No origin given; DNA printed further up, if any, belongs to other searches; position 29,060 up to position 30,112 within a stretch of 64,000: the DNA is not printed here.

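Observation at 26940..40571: T1SS locus A is one co-directional block headed by a cAMP-autoregulated-type cyclase and a PDE-like gene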

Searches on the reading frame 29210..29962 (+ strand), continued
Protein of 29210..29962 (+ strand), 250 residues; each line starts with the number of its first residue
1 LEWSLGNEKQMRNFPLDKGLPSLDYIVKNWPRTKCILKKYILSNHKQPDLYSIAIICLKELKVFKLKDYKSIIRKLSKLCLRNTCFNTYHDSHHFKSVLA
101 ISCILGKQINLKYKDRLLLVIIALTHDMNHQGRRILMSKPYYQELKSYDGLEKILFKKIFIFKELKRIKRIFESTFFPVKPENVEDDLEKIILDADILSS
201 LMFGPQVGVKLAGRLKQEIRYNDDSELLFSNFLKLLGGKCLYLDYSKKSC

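Call 26: fold_search(model_id=the predicted structure, library=pdb)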
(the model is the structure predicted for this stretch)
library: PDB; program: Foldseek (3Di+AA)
matches with E <= 10: 260; with E <= 0.001: 0
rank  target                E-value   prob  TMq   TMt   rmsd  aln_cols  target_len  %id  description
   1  7far                  8.3e-03  1.00  0.50  0.43  11.4       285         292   16  Crystal structure of PDE5A in complex with inhibitor L12 (released 2022-05-18)
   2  5i2r_B                9.4e-03  1.00  0.53  0.42   6.9       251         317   12  CRYSTAL STRUCTURE OF HUMAN PHOSPHODIESTERASE 10 IN COMPLEX WITH C2(=NN(c1cccc(c1)OC(F)(F)F)C=CC2=O)c3ccnn3c4ccccc4, mi (released 2016-03-09)
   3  3jwq_A                9.4e-03  1.00  0.54  0.42   7.5       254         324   18  Crystal structure of chimeric PDE5/PDE6 catalytic domain complexed with sildenafil (released 2009-10-13)
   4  3jwq_D                1.1e-02  1.00  0.53  0.41   7.8       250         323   16  Crystal structure of chimeric PDE5/PDE6 catalytic domain complexed with sildenafil (released 2009-10-13)
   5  5sju_A                1.1e-02  1.00  0.52  0.41   6.8       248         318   11  CRYSTAL STRUCTURE OF HUMAN PHOSPHODIESTERASE 10 IN COMPLEX WITH c1c(nc(s1)NC(c2c(ncc(n2)C3CC3)Nc4cncnc4)=O)CN5CCCCC5,  (released 2022-10-12)
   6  5vyd_B                1.1e-02  1.00  0.54  0.42   5.7       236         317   16  Crystal structure of phosphodiesterase domain of RhoPDE fusion protein from the Choanoflagellate Salpingoeca rosetta (released 2017-10-18)
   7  3v94_D                1.2e-02  1.00  0.53  0.41  10.3       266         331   15  TcrPDEC1 catalytic domain in complex with inhibitor wyq16 (released 2012-02-22)
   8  3v93_H                1.3e-02  1.00  0.55  0.42   9.0       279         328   13  unliganded structure of TcrPDEC1 catalytic domain (released 2012-02-22)
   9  6znd_A                1.4e-02  1.00  0.55  0.43   8.0       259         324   16  [1,2,4]Triazolo[1,5-a]pyrimidine Phosphodiesterase 2 Inhibitors (released 2020-07-22)
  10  5edg_B                1.4e-02  1.00  0.49  0.39   7.6       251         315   11  CRYSTAL STRUCTURE OF HUMAN PHOSPHODIESTERASE 10 IN COMPLEX WITH c1(c(nc([nH]1)Cl)c2ccccc2)C4=NN(c3cccc(c3)OC(F)(F)F)C= (released 2016-03-09)
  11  5sgo_A                1.5e-02  1.00  0.50  0.40   7.7       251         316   12  CRYSTAL STRUCTURE OF HUMAN PHOSPHODIESTERASE 10 IN COMPLEX WITH n1cnc(c2c1scc2c3ccc(cc3)F)OCCCOc4cc(ccc4)NC(=O)C, micr (released 2022-10-12)
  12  8w4s                  1.7e-02  1.00  0.53  0.45   7.7       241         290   19  Crystal structure of PDE5A in complex with CVT-313 (released 2023-11-22)
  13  7d7p                  1.7e-02  1.00  0.50  0.38   7.6       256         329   15  Crystal structure of the phosphodiesterase domain of Salpingoeca rosetta rhodopsin phosphodiesterase (released 2020-11-18)
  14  3v93_D                1.9e-02  1.00  0.56  0.43   8.6       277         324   14  unliganded structure of TcrPDEC1 catalytic domain (released 2012-02-22)
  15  5tzc_D                1.9e-02  1.00  0.55  0.41   9.4       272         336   14  Crystal Structure of human PDE2a in complex with (5S)-1-[(3-bromo-4-fluorophenyl)carbonyl]-3,3-difluoro-5-{5-methyl-[1 (released 2017-02-22)
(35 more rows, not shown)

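Call 50: search_solved_structures(query=L002:9117-10004:+, max_evalue=1e-15, show_alignments=4)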
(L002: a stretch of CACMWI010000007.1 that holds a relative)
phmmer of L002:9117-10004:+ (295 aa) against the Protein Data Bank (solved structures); distinct sequences matched with E-value up to 1e-15: 18.
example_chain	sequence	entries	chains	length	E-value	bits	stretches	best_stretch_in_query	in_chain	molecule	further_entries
6fht_A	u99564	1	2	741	1.4e-37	132.8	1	6-217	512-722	Bacteriophytochrome,Adenylate cyclase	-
2w01_A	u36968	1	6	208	3.1e-35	125.1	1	30-217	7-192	ADENYLATE CYCLASE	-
3r5g_A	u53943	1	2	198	1.6e-32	116.2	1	38-223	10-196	CyaB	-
5x4t_A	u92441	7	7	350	8.3e-28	100.7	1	37-219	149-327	Photoactivated adenylyl cyclase | Family 3 adenylate cyclase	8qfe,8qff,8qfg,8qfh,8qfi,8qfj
9f1z_A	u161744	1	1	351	8.4e-28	100.7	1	37-219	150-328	Family 3 adenylate cyclase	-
5x4u_A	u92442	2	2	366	8.6e-28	100.7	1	37-219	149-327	Photoactivated adenylyl cyclase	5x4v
4yus_A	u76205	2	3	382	9.6e-28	100.5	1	37-219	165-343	Family 3 adenylate cyclase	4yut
9f1w_A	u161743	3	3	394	1e-27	100.4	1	37-219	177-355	Family 3 adenylate cyclase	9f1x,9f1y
5mbg_A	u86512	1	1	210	2.8e-24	89.2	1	39-219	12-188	Beta subunit of photoactivated adenylyl cyclase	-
1wc0_A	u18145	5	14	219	6.2e-24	88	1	37-180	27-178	ADENYLATE CYCLASE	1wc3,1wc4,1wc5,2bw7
1wc1_A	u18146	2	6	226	8.3e-24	87.6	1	38-180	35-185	ADENYLATE CYCLASE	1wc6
5m27_A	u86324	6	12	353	9e-24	87.5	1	39-219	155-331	Beta subunit of photoactivated adenylyl cyclase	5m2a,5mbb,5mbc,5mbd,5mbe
5mbk_A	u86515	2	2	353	9e-24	87.5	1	39-219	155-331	Beta subunit of photoactivated adenylyl cyclase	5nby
5mbj_A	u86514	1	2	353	9e-24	87.5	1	39-219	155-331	Beta subunit of photoactivated adenylyl cyclase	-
5mbh_A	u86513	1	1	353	1.3e-22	83.7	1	39-219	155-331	Beta subunit of photoactivated adenylyl cyclase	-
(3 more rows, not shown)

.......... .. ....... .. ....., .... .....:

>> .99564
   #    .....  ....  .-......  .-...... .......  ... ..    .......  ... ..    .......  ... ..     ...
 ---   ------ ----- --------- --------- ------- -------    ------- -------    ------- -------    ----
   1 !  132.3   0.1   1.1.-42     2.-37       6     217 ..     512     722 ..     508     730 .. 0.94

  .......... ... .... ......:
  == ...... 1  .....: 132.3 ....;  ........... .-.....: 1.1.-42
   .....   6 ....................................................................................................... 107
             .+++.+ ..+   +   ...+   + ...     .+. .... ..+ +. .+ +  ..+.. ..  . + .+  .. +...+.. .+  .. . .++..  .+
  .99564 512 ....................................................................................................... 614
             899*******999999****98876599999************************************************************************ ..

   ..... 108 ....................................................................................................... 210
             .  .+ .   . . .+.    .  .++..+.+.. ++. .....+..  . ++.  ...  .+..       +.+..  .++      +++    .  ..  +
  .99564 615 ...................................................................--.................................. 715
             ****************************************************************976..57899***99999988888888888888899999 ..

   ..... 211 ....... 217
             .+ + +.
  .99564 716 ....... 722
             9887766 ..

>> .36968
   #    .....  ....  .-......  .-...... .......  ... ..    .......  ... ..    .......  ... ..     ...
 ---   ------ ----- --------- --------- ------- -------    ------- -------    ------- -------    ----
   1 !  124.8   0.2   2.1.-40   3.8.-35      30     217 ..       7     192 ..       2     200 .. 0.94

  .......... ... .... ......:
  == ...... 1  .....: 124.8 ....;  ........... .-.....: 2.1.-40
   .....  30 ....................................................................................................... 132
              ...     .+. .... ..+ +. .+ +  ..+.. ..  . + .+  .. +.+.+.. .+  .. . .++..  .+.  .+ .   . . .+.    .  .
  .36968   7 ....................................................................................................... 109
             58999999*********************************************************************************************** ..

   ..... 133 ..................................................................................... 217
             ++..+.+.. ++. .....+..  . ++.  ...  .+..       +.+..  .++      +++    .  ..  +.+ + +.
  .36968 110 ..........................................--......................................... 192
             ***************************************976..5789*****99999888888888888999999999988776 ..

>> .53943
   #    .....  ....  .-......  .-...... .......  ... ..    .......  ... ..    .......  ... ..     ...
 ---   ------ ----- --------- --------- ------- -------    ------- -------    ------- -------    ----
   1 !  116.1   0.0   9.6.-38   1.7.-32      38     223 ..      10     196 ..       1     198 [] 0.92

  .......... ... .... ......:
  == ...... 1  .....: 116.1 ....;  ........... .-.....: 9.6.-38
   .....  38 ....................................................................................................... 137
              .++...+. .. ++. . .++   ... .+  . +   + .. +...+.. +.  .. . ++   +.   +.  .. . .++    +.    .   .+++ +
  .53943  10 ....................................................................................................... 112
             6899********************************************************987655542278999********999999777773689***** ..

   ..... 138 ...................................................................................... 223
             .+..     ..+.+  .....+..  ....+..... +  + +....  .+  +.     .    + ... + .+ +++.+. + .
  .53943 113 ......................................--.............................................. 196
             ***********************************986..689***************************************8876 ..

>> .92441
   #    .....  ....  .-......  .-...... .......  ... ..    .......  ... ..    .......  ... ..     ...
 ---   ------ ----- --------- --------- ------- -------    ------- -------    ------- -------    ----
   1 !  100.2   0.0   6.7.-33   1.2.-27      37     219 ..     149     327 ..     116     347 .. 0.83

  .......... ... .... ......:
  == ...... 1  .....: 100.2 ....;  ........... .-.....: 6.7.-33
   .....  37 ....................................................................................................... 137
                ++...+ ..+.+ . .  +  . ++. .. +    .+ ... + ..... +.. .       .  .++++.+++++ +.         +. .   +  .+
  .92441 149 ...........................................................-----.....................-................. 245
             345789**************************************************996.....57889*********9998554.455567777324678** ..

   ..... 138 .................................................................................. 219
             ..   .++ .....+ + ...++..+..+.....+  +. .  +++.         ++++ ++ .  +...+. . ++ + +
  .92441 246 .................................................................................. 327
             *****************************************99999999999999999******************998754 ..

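Call 76: find_encoding_contigs(protein=P0115, flank=10000, max_places=2)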
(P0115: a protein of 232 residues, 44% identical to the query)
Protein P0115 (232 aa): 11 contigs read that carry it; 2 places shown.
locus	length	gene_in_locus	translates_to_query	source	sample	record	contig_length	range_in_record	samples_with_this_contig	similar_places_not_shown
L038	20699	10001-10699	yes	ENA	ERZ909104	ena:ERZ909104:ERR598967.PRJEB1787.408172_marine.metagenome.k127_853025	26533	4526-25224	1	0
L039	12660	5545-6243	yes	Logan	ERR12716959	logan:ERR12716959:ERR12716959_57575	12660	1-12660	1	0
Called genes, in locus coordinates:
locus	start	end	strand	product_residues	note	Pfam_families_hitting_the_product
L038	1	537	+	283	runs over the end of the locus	PF01063:Aminotran_4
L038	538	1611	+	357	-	PF13167:GTP-bdg_N, PF16360:GTP-bdg_M, PF01926:MMR_HSR1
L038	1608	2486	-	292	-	PF01488:Shikimate_DH, PF03446:NAD_binding_2, PF14833:NAD_binding_11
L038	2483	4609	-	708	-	PF00158:Sigma54_activat (faint), PF23569:NBD_SMAX1, PF00004:AAA, PF17871:AAA_lid_9, PF00004:AAA (weak), PF07724:AAA_2, PF07728:AAA_5, PF10431:ClpB_D2-small, +6 more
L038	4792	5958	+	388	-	PF02515:CoA_transf_3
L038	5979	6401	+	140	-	PF00717:Peptidase_S24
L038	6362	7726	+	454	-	PF00817:IMS, PF11799:IMS_C, PF13438:DUF4113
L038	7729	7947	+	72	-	-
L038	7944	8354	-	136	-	-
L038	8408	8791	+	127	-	-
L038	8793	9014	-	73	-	-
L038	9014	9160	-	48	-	-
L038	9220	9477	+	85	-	-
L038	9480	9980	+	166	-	PF02643:DUF192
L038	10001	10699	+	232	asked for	-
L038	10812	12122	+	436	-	PF02321:OEP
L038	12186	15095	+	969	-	PF04773:FecR (weak), PF00353:HemolysinCabind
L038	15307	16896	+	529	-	PF00005:ABC_tran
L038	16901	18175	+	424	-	PF25994:HH_AprE, PF26002:Beta-barrel_AprE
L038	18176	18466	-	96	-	-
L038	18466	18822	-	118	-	PF00543:P-II (weak)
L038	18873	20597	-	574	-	PF07556:DUF1538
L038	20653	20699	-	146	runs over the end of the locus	PF00027:cNMP_binding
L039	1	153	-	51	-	?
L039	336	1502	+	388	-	PF02515:CoA_transf_3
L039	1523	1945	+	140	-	PF00717:Peptidase_S24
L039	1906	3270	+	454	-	PF00817:IMS, PF11799:IMS_C, PF13438:DUF4113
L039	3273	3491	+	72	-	-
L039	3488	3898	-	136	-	-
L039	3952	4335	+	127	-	-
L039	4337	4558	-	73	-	-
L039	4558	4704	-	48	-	-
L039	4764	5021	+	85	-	-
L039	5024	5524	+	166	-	PF02643:DUF192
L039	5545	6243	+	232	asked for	-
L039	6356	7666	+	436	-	PF02321:OEP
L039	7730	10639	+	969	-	PF04773:FecR (weak), PF00353:HemolysinCabind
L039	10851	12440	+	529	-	PF00005:ABC_tran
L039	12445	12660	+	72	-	?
